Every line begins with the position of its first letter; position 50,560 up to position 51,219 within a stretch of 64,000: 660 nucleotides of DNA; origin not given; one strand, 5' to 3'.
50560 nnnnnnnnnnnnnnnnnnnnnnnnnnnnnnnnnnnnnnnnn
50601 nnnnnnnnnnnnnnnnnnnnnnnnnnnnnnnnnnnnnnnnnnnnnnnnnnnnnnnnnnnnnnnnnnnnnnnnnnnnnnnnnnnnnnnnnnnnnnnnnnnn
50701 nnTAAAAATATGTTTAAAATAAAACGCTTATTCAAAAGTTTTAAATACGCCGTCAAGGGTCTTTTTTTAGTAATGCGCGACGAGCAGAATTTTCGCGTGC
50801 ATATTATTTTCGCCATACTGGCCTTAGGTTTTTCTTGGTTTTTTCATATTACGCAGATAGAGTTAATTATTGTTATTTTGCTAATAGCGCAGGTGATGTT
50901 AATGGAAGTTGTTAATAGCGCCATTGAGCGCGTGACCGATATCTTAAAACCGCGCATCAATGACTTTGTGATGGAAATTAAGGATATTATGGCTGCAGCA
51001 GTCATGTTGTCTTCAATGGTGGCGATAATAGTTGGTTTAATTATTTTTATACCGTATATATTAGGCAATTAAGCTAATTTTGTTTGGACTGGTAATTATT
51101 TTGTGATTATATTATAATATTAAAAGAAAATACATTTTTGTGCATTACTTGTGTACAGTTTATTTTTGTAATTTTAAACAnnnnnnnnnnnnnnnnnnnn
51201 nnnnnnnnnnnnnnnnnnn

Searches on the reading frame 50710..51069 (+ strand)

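Call 36: search_protein_families(library=pfam, proteins=[window:50710-51069:+], max_evalue=0.001)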
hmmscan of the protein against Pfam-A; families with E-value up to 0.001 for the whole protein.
window:50710-51069:+ (120 aa): 1 family
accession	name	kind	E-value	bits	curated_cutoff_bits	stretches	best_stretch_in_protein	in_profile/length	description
PF01219.24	DAGK_prokar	-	1.2e-28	99.3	22.3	1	12-113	1-102/102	Prokaryotic diacylglycerol kinase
